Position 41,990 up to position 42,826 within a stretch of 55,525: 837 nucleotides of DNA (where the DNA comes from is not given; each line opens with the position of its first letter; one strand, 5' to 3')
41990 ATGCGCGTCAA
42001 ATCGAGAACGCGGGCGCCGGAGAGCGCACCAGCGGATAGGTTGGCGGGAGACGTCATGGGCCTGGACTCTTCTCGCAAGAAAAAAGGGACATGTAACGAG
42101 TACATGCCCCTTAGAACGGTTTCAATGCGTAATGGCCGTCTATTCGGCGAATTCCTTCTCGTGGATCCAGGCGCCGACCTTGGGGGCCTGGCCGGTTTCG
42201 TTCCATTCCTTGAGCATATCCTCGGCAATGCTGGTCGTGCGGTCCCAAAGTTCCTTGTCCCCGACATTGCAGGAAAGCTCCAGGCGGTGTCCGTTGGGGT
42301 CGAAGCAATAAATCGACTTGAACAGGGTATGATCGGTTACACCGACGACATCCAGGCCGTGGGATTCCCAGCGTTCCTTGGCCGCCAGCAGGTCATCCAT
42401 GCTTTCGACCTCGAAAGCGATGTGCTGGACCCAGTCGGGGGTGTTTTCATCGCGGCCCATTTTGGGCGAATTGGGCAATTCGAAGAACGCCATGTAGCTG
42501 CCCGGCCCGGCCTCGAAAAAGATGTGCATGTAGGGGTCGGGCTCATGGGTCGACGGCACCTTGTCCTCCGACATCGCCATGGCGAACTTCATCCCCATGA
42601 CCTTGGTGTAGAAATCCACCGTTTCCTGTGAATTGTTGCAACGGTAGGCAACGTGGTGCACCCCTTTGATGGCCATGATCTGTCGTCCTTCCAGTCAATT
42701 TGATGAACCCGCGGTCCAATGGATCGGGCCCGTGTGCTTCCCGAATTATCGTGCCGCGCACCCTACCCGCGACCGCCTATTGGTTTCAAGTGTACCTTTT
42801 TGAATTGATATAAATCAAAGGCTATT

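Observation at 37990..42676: ACAD-fold protein with the desulfinase signature (Arg84, Gln248, Gly367), coupled to a ThDP enzyme: candidate undescribed sulfinate/organosulfur catabolic cluster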

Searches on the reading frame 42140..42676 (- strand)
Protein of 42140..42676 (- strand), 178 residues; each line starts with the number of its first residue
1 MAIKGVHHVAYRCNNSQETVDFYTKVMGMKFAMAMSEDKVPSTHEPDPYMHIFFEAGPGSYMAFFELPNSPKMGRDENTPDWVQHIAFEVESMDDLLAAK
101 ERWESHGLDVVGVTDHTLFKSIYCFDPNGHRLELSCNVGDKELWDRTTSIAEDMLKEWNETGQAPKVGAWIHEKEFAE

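Call 3: search_protein_families(library=pfam, proteins=[window:42140-42676:-])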
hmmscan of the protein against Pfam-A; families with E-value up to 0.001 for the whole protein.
window:42140-42676:- (178 aa): 3 families
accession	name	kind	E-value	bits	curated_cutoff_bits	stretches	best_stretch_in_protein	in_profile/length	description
PF00903.31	Glyoxalase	-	6.1e-19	69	20.6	1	6-134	2-121/121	Glyoxalase/Bleomycin resistance protein/Dioxygenase superfamily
PF13669.12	Glyoxalase_4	-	3.1e-06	27.9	27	1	7-112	1-95/109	Glyoxalase/Bleomycin resistance protein/Dioxygenase superfamily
PF18029.7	Glyoxalase_6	-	7.6e-05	23.8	23.6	1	9-134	2-105/106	Glyoxalase-like domain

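Call 4: search_protein_families(library=ncbifam, proteins=[window:42140-42676:-])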
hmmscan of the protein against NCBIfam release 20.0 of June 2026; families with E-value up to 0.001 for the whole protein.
window:42140-42676:- (178 aa): 18 families
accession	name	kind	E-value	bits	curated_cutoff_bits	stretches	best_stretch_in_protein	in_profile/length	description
TIGR03211.1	catechol_2_3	equivalog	3.5e-10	39.7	320.2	1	79-147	204-274/303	catechol 2,3-dioxygenase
NF000494.1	FosF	exception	3.1e-09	36.9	280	1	50-138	30-113/132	fosfomycin resistance glutathione transferase FosF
NF003152.0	PRK04101.1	equivalog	2.1e-08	34.6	171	1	3-136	2-118/139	metallothiol transferase FosB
NF050075.1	SMU1112c_YaeR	equivalog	5.9e-08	33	140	1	3-134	1-123/125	SMU1112c/YaeR family gloxylase I-like metalloprotein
NF000495.1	FosK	exception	2.8e-07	30.4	280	1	61-138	39-113/132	fosfomycin resistance glutathione transferase FosK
NF000496.2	Fos_GSH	equivalog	3.1e-07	30.5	180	1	83-137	65-117/136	fosfomycin resistance glutathione transferase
TIGR03213.1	23dbph12diox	equivalog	7.1e-07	28.9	366.45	1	4-137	141-264/287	biphenyl-2,3-diol 1,2-dioxygenase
NF041541.1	fosBx1_fam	exception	2.9e-06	27.7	290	0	74-136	56-118/138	FosBx1 family fosfomycin resistance bacillithiol transferase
TIGR00068.2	glyox_I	equivalog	6.1e-06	26.2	120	0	7-32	3-28/143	lactoylglutathione lyase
NF000074.1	299782349_fosC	exception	1.1e-05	25.5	250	0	83-136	60-111/132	FosC2 family fosfomycin resistance glutathione transferase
NF000221.4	FosA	exception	1.7e-05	24.7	250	0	84-136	66-116/137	FosA family fosfomycin resistance glutathione transferase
NF045631.1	exdiol_diox_HsaC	equivalog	2.4e-05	23.6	450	1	4-137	139-268/296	iron-dependent extradiol dioxygenase HsaC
NF000493.1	Fos_BSH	exception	2.6e-05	24.7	240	0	3-136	1-117/137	FosB/FosD family fosfomycin resistance bacillithiol transferase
TIGR02295.1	HpaD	equivalog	5.4e-05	22.5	321.4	0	83-138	61-119/298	3,4-dihydroxyphenylacetate 2,3-dioxygenase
NF038306.1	fosM_gen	equivalog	0.00014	22.2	255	0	3-136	1-117/137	FosM family fosfomycin resistance protein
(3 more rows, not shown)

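Call 7: search_solved_structures(query=window:42140-42676:-, max_evalue=0.01, show_alignments=2)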
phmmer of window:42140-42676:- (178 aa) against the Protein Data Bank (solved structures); distinct sequences matched with E-value up to 0.01: 19.
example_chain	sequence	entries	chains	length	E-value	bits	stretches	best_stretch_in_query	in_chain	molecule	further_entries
9u42_A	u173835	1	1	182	1.1e-62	214.4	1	2-176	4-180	Glyoxalase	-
1zsw_A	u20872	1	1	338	3.2e-12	49.9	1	3-145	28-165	Glyoxalase family protein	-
3ghj_A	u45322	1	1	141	5.7e-07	32.8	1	77-135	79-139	Putative integron gene cassette protein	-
3oaj_A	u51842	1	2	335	6.6e-06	29.3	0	4-66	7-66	Putative ring-cleaving dioxygenase mhqO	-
2p25_A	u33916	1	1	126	1.2e-05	28.5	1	2-134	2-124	Glyoxalase family protein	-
5znh_A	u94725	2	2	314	1.7e-05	28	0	82-155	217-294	Catechol 2,3-dioxygenase, extradiol protein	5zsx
5zsz_A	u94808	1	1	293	3.1e-05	27.1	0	82-147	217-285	Catechol 2,3-dioxygenase, Extradiol ring cleavage protein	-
9wgj_A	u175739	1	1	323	5.9e-05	26.2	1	83-137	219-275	Catechol 1,2-dioxygenase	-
4jh1_A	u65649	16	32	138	7.8e-05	25.8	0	83-136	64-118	Metallothiol transferase FosB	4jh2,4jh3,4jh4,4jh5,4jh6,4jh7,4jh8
1mpy_A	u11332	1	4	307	0.00013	25.1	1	83-140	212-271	CATECHOL 2,3-DIOXYGENASE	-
3kol_A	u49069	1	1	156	0.00041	23.5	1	4-137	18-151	Glyoxalase/bleomycin resistance protein/dioxygenase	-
7n7g_A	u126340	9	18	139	0.00051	23.2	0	3-136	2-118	Metallothiol transferase FosB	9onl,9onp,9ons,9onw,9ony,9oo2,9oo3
9onv_A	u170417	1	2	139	0.0007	22.7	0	3-135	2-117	Metallothiol transferase FosB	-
4huz_A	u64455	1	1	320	0.0021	21.1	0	4-76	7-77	2,6-dichloro-p-hydroquinone 1,2-dioxygenase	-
1f9z_A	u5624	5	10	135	0.0028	20.7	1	8-134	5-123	GLYOXALASE I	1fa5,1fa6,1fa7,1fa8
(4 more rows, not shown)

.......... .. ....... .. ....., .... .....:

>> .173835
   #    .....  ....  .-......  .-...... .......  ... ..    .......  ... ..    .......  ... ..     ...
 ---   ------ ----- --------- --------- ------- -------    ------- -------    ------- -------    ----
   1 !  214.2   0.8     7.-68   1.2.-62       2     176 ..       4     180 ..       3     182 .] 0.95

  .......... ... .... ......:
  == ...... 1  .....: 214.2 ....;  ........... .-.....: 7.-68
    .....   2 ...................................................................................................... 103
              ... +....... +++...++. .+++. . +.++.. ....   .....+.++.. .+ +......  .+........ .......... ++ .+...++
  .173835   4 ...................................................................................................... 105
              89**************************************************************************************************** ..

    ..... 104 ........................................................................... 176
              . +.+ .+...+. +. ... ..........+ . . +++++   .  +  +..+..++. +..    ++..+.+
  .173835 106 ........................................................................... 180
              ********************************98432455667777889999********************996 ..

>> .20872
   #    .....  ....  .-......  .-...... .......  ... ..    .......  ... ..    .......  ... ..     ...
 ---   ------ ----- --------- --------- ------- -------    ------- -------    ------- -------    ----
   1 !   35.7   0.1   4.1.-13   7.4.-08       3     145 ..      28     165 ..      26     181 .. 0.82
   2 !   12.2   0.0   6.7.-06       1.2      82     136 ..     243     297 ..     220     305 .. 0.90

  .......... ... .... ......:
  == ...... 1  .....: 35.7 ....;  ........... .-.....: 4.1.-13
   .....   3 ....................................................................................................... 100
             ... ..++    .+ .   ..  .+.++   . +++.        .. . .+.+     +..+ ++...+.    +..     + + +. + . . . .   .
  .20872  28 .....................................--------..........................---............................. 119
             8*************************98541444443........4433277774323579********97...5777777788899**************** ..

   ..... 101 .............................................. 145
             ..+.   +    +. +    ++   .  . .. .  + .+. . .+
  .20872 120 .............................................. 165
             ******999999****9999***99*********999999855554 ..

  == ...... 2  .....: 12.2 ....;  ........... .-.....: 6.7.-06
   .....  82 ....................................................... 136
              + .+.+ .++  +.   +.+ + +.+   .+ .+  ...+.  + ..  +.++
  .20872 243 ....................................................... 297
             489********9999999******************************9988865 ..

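Call 30: find_homologous_proteins(query=window:42140-42676:-, max_evalue=1e-20)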
Query window:42140-42676:- (178 aa): 7987 proteins with E <= 1e-20 among 8000 candidates; the best 120 are listed.
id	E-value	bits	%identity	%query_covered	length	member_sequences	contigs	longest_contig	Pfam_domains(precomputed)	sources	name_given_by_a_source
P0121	2.2e-121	420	100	100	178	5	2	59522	PF13669.13,PF00903.32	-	-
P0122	8.1e-108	376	89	100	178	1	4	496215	PF13669.13,PF00903.32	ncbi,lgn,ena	-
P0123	5.3e-83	295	70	99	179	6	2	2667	PF00903.32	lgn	-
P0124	2.1e-81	290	70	98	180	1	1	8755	PF13669.13,PF00903.32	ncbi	-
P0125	2.7e-81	290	68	100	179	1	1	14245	PF00903.32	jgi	-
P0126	4.4e-81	289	68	99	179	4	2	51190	PF00903.32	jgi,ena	jgi:glyoxylase I family protein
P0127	1.2e-80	288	68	99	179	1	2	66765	PF00903.32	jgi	jgi:catechol 2,3-dioxygenase-like lactoylglutathione lyase family enzyme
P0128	4.3e-80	286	69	97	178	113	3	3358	PF00903.32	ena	-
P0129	4.5e-80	286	68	97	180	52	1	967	PF13669.13,PF00903.32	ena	-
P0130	7.3e-80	285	68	99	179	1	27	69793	PF00903.32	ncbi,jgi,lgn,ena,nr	ncbi:MAG: VOC family protein [Rhodospirillaceae bacterium]|jgi:glyoxylase I family protein|nr:VOC fa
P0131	1.4e-79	284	68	98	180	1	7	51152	PF13669.13,PF00903.32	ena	-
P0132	4.2e-79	283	67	99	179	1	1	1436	PF00903.32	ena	-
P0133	5.3e-78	279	65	99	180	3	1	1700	PF13669.13,PF00903.32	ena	-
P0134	9.1e-78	278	66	97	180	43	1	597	PF00903.32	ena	-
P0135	9.5e-78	278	66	99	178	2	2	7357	PF00903.32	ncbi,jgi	jgi:catechol 2,3-dioxygenase-like lactoylglutathione lyase family enzyme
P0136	3.5e-77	276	66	99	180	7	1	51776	PF00903.32,PF18029.8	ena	-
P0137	3.9e-77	276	67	98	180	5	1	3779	PF00903.32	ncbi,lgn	-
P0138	6.2e-77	276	66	97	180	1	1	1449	PF00903.32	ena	-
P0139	3.8e-76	273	67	100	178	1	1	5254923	PF13669.13,PF00903.32,PF18029.8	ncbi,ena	-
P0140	4.2e-76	273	65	99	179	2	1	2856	PF00903.32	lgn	-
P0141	6.7e-76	272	67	98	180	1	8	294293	PF00903.32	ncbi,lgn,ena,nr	ncbi:MAG: VOC family protein [Alphaproteobacteria bacterium]|nr:VOC family protein [Alphaproteobacte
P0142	1.5e-75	271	66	97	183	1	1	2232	PF13669.13,PF00903.32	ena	-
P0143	1.7e-75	271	66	97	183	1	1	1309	PF13669.13,PF00903.32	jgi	-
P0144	2.2e-75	271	65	100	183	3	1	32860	PF00903.32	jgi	jgi:catechol 2,3-dioxygenase-like lactoylglutathione lyase family enzyme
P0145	3.2e-75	270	66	97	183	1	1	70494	PF13669.13,PF00903.32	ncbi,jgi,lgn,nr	ncbi:MAG: VOC family protein [Alphaproteobacteria bacterium]|jgi:catechol 2,3-dioxygenase-like lacto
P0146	4.3e-75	270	64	99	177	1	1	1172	PF13669.13,PF00903.32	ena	-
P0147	7.8e-75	269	66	97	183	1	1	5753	PF13669.13,PF00903.32,PF18029.8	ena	-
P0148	1.1e-74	268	63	99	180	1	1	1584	PF00903.32,PF18029.8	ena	-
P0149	1.7e-74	268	65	97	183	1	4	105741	PF13669.13,PF00903.32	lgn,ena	-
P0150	1.7e-74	268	63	99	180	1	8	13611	PF13669.13,PF00903.32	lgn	-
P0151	2.1e-74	267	64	99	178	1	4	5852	PF13669.13,PF00903.32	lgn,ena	-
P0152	2.4e-74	267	64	99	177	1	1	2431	PF13669.13,PF00903.32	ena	-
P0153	2.6e-74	267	63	99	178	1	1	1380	PF13669.13,PF00903.32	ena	-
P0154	4.6e-74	266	63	100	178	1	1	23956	PF13669.13,PF00903.32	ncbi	ncbi:MAG: VOC family protein [Halioglobus sp.]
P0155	4.9e-74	266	65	97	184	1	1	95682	PF13669.13,PF00903.32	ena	-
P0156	8.3e-74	265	62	99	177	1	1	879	PF13669.13,PF00903.32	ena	-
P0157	8.7e-74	265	64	100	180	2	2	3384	PF00903.32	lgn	-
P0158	9.5e-74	265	63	100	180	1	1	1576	PF13669.13,PF00903.32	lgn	-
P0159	1.3e-73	265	63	99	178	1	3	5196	PF13669.13,PF00903.32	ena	-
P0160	1.4e-73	265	63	99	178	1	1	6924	PF13669.13,PF00903.32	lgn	-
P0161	1.4e-73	265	64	99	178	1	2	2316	PF13669.13,PF00903.32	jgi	jgi:glyoxylase I family protein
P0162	2.4e-73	264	62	99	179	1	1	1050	PF13669.13,PF00903.32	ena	-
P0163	2.5e-73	264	63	99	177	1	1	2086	PF13669.13,PF00903.32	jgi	jgi:catechol 2,3-dioxygenase-like lactoylglutathione lyase family enzyme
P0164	2.5e-73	264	63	99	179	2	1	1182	PF00903.32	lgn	-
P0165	2.9e-73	264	63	99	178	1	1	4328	PF13669.13,PF00903.32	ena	-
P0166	3.1e-73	264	63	99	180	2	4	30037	PF13669.13,PF00903.32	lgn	-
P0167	3.6e-73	263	62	99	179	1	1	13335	PF13669.13,PF00903.32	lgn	-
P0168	4.5e-73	263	61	99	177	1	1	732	PF13669.13,PF00903.32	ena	-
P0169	5.0e-73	263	63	99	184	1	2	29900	PF13669.13,PF00903.32,PF18029.8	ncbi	ncbi:MAG: VOC family protein [Pseudomonadota bacterium]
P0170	5.2e-73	263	63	100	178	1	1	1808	PF13669.13,PF00903.32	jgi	jgi:glyoxylase I family protein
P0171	5.8e-73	263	62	99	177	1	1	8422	PF13669.13,PF00903.32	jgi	jgi:catechol 2,3-dioxygenase-like lactoylglutathione lyase family enzyme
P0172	6.4e-73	263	62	99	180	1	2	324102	PF13669.13,PF00903.32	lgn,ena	-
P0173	7.1e-73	262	63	100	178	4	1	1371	PF13669.13,PF00903.32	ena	-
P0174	7.3e-73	262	63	97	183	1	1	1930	PF13669.13,PF00903.32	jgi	-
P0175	7.5e-73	262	62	99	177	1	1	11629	PF13669.13,PF00903.32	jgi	jgi:catechol 2,3-dioxygenase-like lactoylglutathione lyase family enzyme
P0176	8.3e-73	262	63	97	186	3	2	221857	PF13669.13,PF00903.32,PF18029.8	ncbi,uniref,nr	ncbi:VOC family protein [Microbulbifer thermotolerans]|uniref:VOC family protein n=1 Tax=Microbulbif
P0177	8.5e-73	262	62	99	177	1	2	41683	PF13669.13,PF00903.32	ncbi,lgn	-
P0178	8.5e-73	262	62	97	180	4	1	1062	PF00903.32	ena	-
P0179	8.6e-73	262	62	99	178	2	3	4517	PF13669.13,PF00903.32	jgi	jgi:glyoxylase I family protein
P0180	8.7e-73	262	63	97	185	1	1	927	PF13669.13,PF00903.32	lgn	-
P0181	8.9e-73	262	62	100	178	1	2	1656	PF13669.13,PF00903.32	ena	-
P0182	9.5e-73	262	62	100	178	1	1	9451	PF13669.13,PF00903.32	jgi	jgi:glyoxylase I family protein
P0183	1.0e-72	262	62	98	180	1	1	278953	PF13669.13,PF00903.32,PF18029.8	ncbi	-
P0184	1.1e-72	262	61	99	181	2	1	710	PF13669.13,PF00903.32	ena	-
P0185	1.1e-72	262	63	99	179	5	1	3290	PF13669.13,PF00903.32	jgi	jgi:catechol 2,3-dioxygenase-like lactoylglutathione lyase family enzyme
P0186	1.2e-72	262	61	99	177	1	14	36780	PF00903.32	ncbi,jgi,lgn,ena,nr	ncbi:MAG TPA: VOC family protein [Woeseiaceae bacterium]|nr:VOC family protein [Woeseiaceae bacteriu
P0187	1.3e-72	262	63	100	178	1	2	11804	PF13669.13,PF00903.32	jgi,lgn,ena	jgi:catechol 2,3-dioxygenase-like lactoylglutathione lyase family enzyme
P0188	1.3e-72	262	63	99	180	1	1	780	PF00903.32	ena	-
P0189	1.4e-72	261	63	98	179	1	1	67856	PF13669.13,PF00903.32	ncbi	ncbi:MAG: VOC family protein [Halioglobus sp.]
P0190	1.6e-72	261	62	99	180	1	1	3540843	PF13669.13,PF00903.32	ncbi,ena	-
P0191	1.6e-72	261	61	99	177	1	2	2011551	PF13669.13,PF00903.32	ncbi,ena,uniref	ncbi:VOC family protein [Lentisalinibacter salinarum]|uniref:VOC family protein n=1 Tax=Lentisalinib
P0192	1.7e-72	261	63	99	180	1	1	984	PF13669.13,PF00903.32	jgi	-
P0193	1.7e-72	261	60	99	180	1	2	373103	PF13669.13,PF00903.32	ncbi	ncbi:MAG: VOC family protein [Burkholderiaceae bacterium]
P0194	1.8e-72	261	62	99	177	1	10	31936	PF13669.13,PF00903.32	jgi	-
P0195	1.8e-72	261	62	99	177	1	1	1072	PF13669.13,PF00903.32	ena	-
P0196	1.8e-72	261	61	99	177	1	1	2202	PF13669.13,PF00903.32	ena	-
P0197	1.9e-72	261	63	97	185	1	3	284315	PF13669.13,PF00903.32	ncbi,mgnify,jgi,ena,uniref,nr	ncbi:VOC family protein [Henriciella sp.]|mgnify:FL=1|uniref:VOC family protein n=1 Tax=Henriciella 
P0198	1.9e-72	261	61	99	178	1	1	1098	PF13669.13,PF00903.32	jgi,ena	-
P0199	2.0e-72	261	61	99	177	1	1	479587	PF13669.13,PF00903.32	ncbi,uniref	ncbi:VOC family protein [Lentisalinibacter salinarum]|uniref:VOC family protein n=1 Tax=Lentisalinib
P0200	2.0e-72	261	61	99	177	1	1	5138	PF00903.32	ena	-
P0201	2.1e-72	261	62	99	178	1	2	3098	PF13669.13,PF00903.32,PF22247.3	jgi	-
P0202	2.2e-72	261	62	99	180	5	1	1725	PF13669.13,PF00903.32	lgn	-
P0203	2.2e-72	261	63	99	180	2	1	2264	PF00903.32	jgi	-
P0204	2.3e-72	261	61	99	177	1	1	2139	PF13669.13,PF00903.32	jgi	jgi:catechol 2,3-dioxygenase-like lactoylglutathione lyase family enzyme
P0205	2.3e-72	261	63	99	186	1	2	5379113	PF13669.13,PF00903.32,PF18029.8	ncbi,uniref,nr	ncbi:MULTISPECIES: VOC family protein [unclassified Microbulbifer]|uniref:VOC family protein n=1 Tax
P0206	2.5e-72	261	62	99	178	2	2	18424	PF13669.13,PF00903.32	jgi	jgi:glyoxylase I family protein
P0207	2.6e-72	261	61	99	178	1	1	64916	PF13669.13,PF00903.32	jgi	jgi:catechol 2,3-dioxygenase-like lactoylglutathione lyase family enzyme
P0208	2.9e-72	260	62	99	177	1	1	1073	PF13669.13,PF00903.32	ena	-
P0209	3.2e-72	260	63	97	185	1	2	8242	PF13669.13,PF00903.32,PF18029.8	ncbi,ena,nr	ncbi:MAG: VOC family protein [Pseudomonadota bacterium]|nr:VOC family protein [Pseudomonadota bacter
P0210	3.2e-72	260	62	97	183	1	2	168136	PF13669.13,PF00903.32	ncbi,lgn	-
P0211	3.3e-72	260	62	99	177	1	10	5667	PF13669.13,PF00903.32,PF18029.8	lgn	-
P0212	3.5e-72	260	60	99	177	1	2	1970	PF13669.13,PF00903.32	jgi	jgi:catechol 2,3-dioxygenase-like lactoylglutathione lyase family enzyme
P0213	3.6e-72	260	62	99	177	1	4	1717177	PF13669.13,PF00903.32,PF18029.8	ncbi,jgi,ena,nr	ncbi:MAG: VOC family protein [Ramlibacter sp.]|jgi:catechol 2,3-dioxygenase-like lactoylglutathione 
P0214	4.0e-72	260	61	99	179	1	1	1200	PF13669.13,PF00903.32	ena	-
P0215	4.1e-72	260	63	99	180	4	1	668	PF13669.13,PF00903.32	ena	-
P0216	4.2e-72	260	60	99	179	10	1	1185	PF13669.13,PF00903.32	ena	-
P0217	4.2e-72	260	63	99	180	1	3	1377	PF00903.32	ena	-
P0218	4.3e-72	260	60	99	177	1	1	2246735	PF13669.13,PF00903.32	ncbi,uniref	ncbi:VOC family protein [Lentisalinibacter orientalis]|uniref:VOC family protein n=1 Tax=Lentisalini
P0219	4.4e-72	260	60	99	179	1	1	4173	PF13669.13,PF00903.32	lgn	-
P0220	4.4e-72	260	60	99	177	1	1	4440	PF13669.13,PF00903.32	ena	-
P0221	4.4e-72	260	60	99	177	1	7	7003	PF13669.13,PF00903.32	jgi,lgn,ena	-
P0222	4.5e-72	260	62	98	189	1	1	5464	PF13669.13,PF00903.32,PF18029.8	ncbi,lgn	-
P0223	4.6e-72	260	61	99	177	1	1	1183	PF13669.13,PF00903.32,PF18029.8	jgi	jgi:catechol 2,3-dioxygenase-like lactoylglutathione lyase family enzyme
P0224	4.9e-72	260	63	97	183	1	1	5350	PF13669.13,PF00903.32,PF18029.8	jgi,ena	jgi:catechol 2,3-dioxygenase-like lactoylglutathione lyase family enzyme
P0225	5.2e-72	260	63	97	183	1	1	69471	PF13669.13,PF00903.32,PF18029.8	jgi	jgi:catechol 2,3-dioxygenase-like lactoylglutathione lyase family enzyme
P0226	5.3e-72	259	62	99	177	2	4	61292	PF13669.13,PF00903.32,PF18029.8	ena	-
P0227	5.4e-72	259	62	99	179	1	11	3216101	PF13669.13,PF00903.32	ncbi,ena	-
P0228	5.6e-72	259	60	99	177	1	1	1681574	PF13669.13,PF00903.32,PF18029.8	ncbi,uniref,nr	ncbi:VOC family protein [Ramlibacter sp. AW1]|uniref:VOC family protein n=1 Tax=Ramlibacter aurantia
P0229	6.0e-72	259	61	99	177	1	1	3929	PF13669.13,PF00903.32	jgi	jgi:catechol 2,3-dioxygenase-like lactoylglutathione lyase family enzyme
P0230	6.1e-72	259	61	99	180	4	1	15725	PF13669.13,PF00903.32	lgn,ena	-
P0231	6.3e-72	259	61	99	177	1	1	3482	PF13669.13,PF00903.32,PF18029.8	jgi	jgi:catechol 2,3-dioxygenase-like lactoylglutathione lyase family enzyme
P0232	6.5e-72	259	60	99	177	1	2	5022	PF00903.32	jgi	-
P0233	6.6e-72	259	60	99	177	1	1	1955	PF13669.13,PF00903.32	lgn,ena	-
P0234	6.7e-72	259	59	99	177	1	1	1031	PF13669.13,PF00903.32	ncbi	-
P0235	6.9e-72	259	63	97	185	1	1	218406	PF13669.13,PF00903.32,PF18029.8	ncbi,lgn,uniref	ncbi:MAG: VOC family protein [Henriciella sp.]|uniref:VOC family protein n=1 Tax=Henriciella sp. Tax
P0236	7.2e-72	259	63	97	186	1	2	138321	PF13669.13,PF00903.32,PF18029.8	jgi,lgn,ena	-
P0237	7.9e-72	259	62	100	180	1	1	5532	PF13669.13,PF00903.32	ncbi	-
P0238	7.9e-72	259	60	99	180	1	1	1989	PF13669.13,PF00903.32,PF22247.3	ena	-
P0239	8.4e-72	259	60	99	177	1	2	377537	PF13669.13,PF00903.32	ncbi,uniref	ncbi:VOC family protein [Lentisalinibacter sediminis]|uniref:VOC family protein n=1 Tax=Lentisalinib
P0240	8.5e-72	259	62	97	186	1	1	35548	PF13669.13,PF00903.32,PF18029.8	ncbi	-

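Call 31: find_encoding_contigs(protein=P0130, flank=6000, max_places=2)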
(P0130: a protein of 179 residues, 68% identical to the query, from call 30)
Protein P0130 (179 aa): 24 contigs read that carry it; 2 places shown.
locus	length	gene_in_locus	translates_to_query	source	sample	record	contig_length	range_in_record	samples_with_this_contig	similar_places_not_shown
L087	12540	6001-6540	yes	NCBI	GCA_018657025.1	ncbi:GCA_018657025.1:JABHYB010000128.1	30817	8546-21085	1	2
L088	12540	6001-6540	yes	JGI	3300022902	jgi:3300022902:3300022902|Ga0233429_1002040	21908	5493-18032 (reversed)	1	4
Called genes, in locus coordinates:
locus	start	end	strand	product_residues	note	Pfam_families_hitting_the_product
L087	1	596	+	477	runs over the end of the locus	PF01523:PmbA_TldD_1st, PF19290:PmbA_TldD_2nd, PF19289:PmbA_TldD_3rd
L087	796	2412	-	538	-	-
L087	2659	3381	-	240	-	PF00497:SBP_bac_3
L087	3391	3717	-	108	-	-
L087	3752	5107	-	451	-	PF04107:GCS2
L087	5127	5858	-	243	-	PF20260:PUA_4, PF04452:Methyltrans_RNA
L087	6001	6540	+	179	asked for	PF00903:Glyoxalase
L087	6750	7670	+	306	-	PF01040:UbiA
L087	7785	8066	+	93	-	PF04480:DUF559, PF18741:MTES_1575 (weak)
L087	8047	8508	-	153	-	PF09424:YqeY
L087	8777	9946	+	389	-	PF00988:CPSase_sm_chain, PF00117:GATase, PF07722:Peptidase_C26 (weak)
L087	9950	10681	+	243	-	-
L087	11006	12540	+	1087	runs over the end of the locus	PF25596:CPSase_L_D1, PF02786:CPSase_L_D2, PF02787:CPSase_L_D3, PF25596:CPSase_L_D1, PF02655:ATP-grasp_3 (weak), PF02786:CPSase_L_D2, PF02222:ATP-grasp, PF02142:MGS, +4 more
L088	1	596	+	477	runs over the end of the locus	PF01523:PmbA_TldD_1st, PF19290:PmbA_TldD_2nd, PF19289:PmbA_TldD_3rd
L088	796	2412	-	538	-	-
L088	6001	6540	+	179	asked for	PF00903:Glyoxalase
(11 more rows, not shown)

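Call 32: find_encoding_contigs(protein=P0176, flank=6000, max_places=1)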
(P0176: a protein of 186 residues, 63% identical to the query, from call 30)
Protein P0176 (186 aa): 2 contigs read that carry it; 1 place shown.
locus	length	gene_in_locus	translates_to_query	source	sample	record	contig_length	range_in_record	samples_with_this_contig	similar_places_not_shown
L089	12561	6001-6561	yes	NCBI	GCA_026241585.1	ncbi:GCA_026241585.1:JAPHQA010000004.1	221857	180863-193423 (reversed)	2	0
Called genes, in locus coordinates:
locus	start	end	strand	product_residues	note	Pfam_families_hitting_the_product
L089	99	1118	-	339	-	PF16220:DUF4880, PF04773:FecR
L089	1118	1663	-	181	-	PF04542:Sigma70_r2, PF08281:Sigma70_r4_2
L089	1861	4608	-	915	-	PF07715:Plug, PF00593:TonB_dep_Rec_b-barrel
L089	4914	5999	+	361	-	PF14696:Glyoxalase_5, PF00903:Glyoxalase, PF13669:Glyoxalase_4 (weak)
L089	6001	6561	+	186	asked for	PF00903:Glyoxalase, PF13669:Glyoxalase_4 (weak), PF18029:Glyoxalase_6 (faint)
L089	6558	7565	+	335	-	PF18288:FAA_hydro_N_2, PF01557:FAA_hydrolase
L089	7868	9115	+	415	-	-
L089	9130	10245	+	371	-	-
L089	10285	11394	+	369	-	-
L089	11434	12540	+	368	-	-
